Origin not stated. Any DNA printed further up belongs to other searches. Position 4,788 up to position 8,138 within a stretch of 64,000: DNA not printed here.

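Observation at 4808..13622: Lower-GC ~8.7-kb insertion with a convergent methyltransferase / ATPase-NACHT-nuclease gene set: candidate uncharacterised defence system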

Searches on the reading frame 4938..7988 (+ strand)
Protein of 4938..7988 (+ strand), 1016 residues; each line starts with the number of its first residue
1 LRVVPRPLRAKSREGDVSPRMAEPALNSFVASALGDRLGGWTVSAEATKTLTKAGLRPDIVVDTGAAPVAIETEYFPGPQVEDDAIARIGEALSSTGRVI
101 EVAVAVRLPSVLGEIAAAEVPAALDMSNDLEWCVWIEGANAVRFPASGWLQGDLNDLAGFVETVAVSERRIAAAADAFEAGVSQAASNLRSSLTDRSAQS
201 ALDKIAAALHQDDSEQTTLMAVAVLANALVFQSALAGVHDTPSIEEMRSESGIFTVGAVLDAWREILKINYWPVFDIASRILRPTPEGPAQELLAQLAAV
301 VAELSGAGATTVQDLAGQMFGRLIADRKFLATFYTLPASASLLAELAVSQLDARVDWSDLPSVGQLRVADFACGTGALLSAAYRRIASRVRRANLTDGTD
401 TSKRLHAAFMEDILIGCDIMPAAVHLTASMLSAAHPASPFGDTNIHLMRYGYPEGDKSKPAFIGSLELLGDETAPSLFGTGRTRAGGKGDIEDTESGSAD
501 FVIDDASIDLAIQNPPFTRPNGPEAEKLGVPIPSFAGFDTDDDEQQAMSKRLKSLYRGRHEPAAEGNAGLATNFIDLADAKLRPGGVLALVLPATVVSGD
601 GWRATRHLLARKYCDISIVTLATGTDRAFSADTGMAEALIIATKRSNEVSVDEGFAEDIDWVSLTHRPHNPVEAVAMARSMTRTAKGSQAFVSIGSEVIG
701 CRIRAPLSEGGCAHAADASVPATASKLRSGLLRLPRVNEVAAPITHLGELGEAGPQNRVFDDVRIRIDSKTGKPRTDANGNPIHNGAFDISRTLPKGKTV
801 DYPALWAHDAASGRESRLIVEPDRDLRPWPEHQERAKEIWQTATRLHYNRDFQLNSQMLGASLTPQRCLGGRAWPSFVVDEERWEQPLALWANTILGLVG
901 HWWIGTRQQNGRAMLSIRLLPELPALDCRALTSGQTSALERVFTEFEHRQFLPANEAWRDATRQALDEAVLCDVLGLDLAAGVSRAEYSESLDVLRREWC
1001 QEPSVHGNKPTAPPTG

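Call 3: search_protein_families(library=pfam, proteins=[window:4938-7988:+], max_evalue=0.01)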
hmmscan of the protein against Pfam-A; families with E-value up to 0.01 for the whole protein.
window:4938-7988:+ (1016 aa): 1 family
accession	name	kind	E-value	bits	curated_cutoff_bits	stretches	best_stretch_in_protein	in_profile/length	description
PF07669.17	Eco57I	-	0.0069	16.9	25.3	0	509-621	76-165/171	Eco57I restriction-modification methylase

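Call 4: search_protein_families(library=padloc, proteins=[window:4938-7988:+], max_evalue=0.01)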
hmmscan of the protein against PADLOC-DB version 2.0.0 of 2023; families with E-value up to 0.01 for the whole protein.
window:4938-7988:+ (1016 aa): 8 families
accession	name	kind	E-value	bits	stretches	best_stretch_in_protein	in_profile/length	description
PDLC03338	MTase_II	-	5.1e-09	33.4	2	327-434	126-216/604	Type II methyltransferase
PDLC04134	mad2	-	1.5e-08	32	1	294-648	231-449/492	mads_2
PDLC03348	MTase_II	-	1.7e-05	21.6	1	314-429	202-307/727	Type II methyltransferase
PDLC03024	MTase_I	-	8.5e-05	19.1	0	363-448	322-407/628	Type I methyltransferase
PDLC02529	PglX|PglXI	-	0.0013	14.5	1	365-427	228-286/1189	PglX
PDLC03021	MTase_I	-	0.0017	15.2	0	367-427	187-241/491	Type I methyltransferase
PDLC03227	MTase_II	-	0.0018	15.3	1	570-680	165-274/494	Type II methyltransferase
PDLC03026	MTase_I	-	0.0052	14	0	367-426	166-220/487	Type I methyltransferase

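Call 5: search_protein_families(library=ncbifam, proteins=[window:4938-7988:+], max_evalue=0.01)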
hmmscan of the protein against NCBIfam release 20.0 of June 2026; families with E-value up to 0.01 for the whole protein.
window:4938-7988:+ (1016 aa): 1 family
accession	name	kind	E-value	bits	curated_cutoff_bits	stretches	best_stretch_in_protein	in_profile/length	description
NF047738.1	antiphage_MADS2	equivalog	1.6e-05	23.4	720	1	366-649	333-571/654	methylation-associated defense system DNA methyltransferase MAD2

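Call 20: search_solved_structures(query=window:4938-7988:+, max_evalue=1, show_alignments=2)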
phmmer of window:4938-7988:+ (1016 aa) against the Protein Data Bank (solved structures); distinct sequences matched with E-value up to 1: 4.
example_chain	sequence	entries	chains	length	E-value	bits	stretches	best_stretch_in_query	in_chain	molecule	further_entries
1g38_A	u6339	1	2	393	0.43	11.6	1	550-612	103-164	MODIFICATION METHYLASE TAQI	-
1aqi_A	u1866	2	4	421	0.48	11.4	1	550-612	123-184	ADENINE-N6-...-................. TAQI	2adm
2ibs_A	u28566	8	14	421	0.48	11.4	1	550-612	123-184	Modification methylase TaqI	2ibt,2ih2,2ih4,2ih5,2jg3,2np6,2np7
1aqj_A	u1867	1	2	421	0.48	11.4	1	550-612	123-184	ADENINE-N6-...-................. TAQI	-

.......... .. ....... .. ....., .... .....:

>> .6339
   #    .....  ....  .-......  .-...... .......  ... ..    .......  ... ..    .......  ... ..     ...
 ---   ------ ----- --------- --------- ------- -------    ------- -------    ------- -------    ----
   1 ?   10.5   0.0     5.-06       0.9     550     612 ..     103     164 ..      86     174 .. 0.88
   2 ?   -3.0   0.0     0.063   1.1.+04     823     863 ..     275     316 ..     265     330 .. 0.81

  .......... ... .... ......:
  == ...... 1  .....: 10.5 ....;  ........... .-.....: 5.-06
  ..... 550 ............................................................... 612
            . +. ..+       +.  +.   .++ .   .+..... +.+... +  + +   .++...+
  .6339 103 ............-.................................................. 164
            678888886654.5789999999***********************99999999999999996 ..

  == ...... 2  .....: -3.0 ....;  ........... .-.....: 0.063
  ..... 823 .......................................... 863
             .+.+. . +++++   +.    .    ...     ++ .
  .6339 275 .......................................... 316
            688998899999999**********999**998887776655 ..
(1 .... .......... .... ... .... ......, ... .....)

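Call 26: find_homologous_proteins(query=window:4998-7988:+, max_evalue=0.00001)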
Query window:4998-7988:+ (996 aa): 4445 proteins with E <= 0.00001 among 8000 candidates; the best 120 are listed.
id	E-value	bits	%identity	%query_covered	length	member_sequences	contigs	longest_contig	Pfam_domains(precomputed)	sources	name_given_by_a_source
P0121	0.0e+0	2139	96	100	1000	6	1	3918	-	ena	-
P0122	0.0e+0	2008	89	100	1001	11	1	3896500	-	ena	-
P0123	0.0e+0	2001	90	100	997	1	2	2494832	-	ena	-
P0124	0.0e+0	1840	82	100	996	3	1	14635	-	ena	-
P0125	0.0e+0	1832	81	100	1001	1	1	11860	PF07669.18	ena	-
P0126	0.0e+0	1729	76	100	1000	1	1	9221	-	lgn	-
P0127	0.0e+0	1708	76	100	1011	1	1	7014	-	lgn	-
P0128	0.0e+0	1685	76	100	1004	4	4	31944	-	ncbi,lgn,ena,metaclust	metaclust:\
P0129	0.0e+0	1570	71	100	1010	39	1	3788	-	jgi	-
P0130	0.0e+0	1563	70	100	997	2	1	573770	-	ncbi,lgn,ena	-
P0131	0.0e+0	1559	70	100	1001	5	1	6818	-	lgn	-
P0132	0.0e+0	1549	90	79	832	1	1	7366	-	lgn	-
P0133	0.0e+0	1543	69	100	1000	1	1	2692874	-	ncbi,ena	-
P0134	0.0e+0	1305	63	63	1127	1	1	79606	-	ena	-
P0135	0.0e+0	1289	59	99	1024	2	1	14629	-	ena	-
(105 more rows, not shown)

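Call 52: find_related_loci(query=A2, collection=genome_contigs, flank=8000)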
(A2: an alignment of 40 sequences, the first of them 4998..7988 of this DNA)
Query A2 (996 aa) in genome_contigs; peptide patterns used: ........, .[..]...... (x = any residue, [..] = any of these).
599 stretches matched a pattern (row limit reached: there are more); 534 encode a relative of the query (tblastn E <= 1e-3); the best 80 are kept; 80 distinct loci.
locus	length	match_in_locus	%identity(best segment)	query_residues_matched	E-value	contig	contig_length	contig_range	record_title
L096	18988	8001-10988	82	1-996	0e+0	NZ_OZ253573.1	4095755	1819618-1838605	MAG: Candidatus Poriferisodalis sp. isolate 9d14b9c2-42ee-4ee7-bd75-182aadf7d47b chromosome 1, complete sequence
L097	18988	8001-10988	69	1-996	0e+0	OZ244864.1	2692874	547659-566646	MAG: Candidatus Poriferisodalis sp. isolate a517203e-93c6-4a9b-8abd-1c58bad8a0d8 genome assembly, chromosome: 1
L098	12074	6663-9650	71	1-995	0e+0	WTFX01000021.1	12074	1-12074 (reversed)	MAG: Microthrixaceae bacterium isolate CO36386bin_14 NODE_2244_length_12074_cov_111.018304, whole genome shotgun sequenc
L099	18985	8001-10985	70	1-994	0e+0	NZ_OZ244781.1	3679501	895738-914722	MAG: Candidatus Poriferisodalis sp. isolate c3018eb0-1123-4d97-bc7b-de5a35ff26ec chromosome 1, complete sequence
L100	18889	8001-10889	49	3-993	0e+0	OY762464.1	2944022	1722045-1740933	MAG: Acidimicrobiia bacterium isolate 46c1db0d-967a-4333-83ea-8eb352737e21 genome assembly, chromosome: 1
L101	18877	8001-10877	49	3-996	0e+0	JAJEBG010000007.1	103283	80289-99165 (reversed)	MAG: Rhodobacteraceae bacterium isolate jk18x8bins.29 k141_654787, whole genome shotgun sequence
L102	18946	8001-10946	48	3-993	0e+0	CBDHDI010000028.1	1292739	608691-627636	MAG: Dehalococcoidia bacterium isolate d0c5affc-a78a-4576-9923-169fe3940cd0 genome assembly, contig: contig_28, whole ge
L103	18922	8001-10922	49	2-993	0e+0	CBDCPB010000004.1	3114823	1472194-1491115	MAG: Dehalococcoidia bacterium isolate 8ea35d84-8be8-4b26-9b51-5b82e401d502 genome assembly, contig: contig_4, whole gen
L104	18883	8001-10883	48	2-993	0e+0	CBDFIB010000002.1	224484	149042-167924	MAG: Dehalococcoidia bacterium isolate 7cd25a05-99ee-4af3-888e-ade58bc44bba genome assembly, contig: contig_2, whole gen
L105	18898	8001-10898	48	3-993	0e+0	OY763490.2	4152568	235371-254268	MAG: Acidimicrobiales bacterium isolate e420a23f-e807-4b73-8760-6b68b197cd4b genome assembly, chromosome: 1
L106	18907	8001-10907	49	3-993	0e+0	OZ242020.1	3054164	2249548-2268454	MAG: Candidatus Aldehydirespirator sp. isolate e313b85e-ec7d-4cdc-85e9-6ebe66dc02c3 genome assembly, chromosome: 1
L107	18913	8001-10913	48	3-993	0e+0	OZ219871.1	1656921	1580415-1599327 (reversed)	MAG: Dehalococcoidia bacterium isolate adc01b0e-c114-4b94-a05b-fd73c1a39460 genome assembly, chromosome: 5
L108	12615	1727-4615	48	3-993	0e+0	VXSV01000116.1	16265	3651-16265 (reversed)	MAG: Acidimicrobiia bacterium isolate SB0665_bin_24 NODE_1576_length_16265_cov_20.374213, whole genome shotgun sequence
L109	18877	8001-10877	48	3-993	0e+0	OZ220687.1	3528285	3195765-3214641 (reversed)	MAG: Acidimicrobiales bacterium isolate 3e3f92a6-18ad-429f-812c-c77ddcffca8d genome assembly, chromosome: 1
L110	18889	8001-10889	48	3-986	0e+0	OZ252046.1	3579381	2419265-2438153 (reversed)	MAG: Dehalococcoidia bacterium isolate ad336184-ad58-47b0-9b5a-c7672a60f3bb genome assembly, chromosome: 1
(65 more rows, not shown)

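Call 58: search_solved_structures(query=A2, max_evalue=1)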
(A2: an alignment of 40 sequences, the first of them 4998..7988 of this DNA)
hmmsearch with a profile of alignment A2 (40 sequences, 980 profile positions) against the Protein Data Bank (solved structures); distinct sequences matched with E-value up to 1: 7.
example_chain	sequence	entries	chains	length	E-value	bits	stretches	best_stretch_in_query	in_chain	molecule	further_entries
8zek_A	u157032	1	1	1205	0.24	12.6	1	347-404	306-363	site-specific DNA-methyltransferase (adenine-specific)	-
9ewz_C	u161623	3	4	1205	0.27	12.4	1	347-404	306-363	Adenine-specific methyltransferase BrxX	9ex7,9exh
7qw5_A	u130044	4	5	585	0.44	11.7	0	473-504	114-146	Modification methylase BseCI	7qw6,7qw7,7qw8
1g38_A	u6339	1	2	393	0.52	11.5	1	540-589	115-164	MODIFICATION METHYLASE TAQI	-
2ibs_A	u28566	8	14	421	0.58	11.3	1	540-589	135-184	Modification methylase TaqI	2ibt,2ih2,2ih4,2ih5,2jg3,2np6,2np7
1aqi_A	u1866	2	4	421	0.58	11.3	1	540-589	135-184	ADENINE-N6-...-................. TAQI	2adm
1aqj_A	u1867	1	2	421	0.58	11.3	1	540-589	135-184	ADENINE-N6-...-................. TAQI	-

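Call 66: predict_structure(alignment_id=A2)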
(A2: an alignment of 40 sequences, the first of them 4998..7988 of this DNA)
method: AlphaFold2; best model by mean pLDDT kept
length: 996 residues; sequences in the alignment: 40
mean_pLDDT: 81.1   pTM: 0.84
mean pLDDT of the five models: 81.1, 80.5, 78.3, 76.7, 76.7
residues with pLDDT >= 90: 356; 70-90: 453; 50-70: 112; < 50: 75
segments of 3 or more residues with pLDDT < 50: 306-312, 452-481, 498-505, 507-519, 605-614, 888-890
pLDDT, mean of each block of 10 residues (from residue 1): 85 86 72 79 86 92 91 84 93 89 91 79 86 92 80 81 91 92 82 79 84 78 83 87 80 75 91 91 77 60 49 64 93 89 88 72 89 76 79 76 67 67 70 75 78 37 43 39 67 69 46 48 76 79 64 85 92 78 88 94 50 63 95 92 86 90 75 89 87 78 89 89 95 89 83 83 87 88 89 89 91 91 93 69 94 92 96 94 68 75 95 95 96 90 97 96 95 92 74 70
secondary structure, 60 per line:
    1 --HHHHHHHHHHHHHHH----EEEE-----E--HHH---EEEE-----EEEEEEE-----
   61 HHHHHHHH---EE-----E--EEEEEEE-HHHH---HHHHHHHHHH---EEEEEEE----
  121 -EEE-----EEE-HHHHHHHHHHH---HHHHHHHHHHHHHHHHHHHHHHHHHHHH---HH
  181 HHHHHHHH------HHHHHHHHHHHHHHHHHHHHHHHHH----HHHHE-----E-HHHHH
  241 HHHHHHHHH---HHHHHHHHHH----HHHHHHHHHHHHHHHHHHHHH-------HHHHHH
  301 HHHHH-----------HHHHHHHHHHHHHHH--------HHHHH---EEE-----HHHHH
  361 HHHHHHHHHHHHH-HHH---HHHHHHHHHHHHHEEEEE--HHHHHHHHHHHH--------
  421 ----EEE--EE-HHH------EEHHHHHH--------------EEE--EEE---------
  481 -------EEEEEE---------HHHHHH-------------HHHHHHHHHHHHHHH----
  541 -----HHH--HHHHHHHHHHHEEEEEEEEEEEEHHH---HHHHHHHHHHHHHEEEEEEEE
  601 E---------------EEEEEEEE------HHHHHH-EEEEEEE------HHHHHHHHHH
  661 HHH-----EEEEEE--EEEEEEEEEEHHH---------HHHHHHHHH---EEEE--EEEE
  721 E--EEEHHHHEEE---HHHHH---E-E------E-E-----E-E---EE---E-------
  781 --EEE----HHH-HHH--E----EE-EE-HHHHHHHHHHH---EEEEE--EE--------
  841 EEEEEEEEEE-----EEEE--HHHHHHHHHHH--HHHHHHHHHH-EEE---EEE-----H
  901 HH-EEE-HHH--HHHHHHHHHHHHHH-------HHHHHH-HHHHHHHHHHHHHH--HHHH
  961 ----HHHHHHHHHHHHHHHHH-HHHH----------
elements in order (helices of 4 or more, strands of 3 or more residues): H3-17 E22-25 E40-43 E49-55 H61-68 E82-88 H90-93 H97-106 E110-116 E122-124 E130-132 H134-144 H148-175 H179-188 H195-219 H224-227 H236-249 H253-262 H267-287 H295-305 H317-331 H340-344 E348-350 H356-373 H381-393 E394-398 H401-412 E425-427 H444-449 E464-466 E469-471 E488-493 H503-508 H522-536 H551-561 E562-573 H580-592 E593-601 E617-624 H631-636 E638-644 H651-663 E669-674 E677-686 H699-707 E711-714 E717-721 E724-726 H727-730 E731-733 H737-741 E783-785 H810-820 E824-828 E841-850 E856-859 H862-872 H875-884 E886-888 E892-894 E904-906 H913-926 H934-939 H941-954 H957-960 H965-981 H983-986
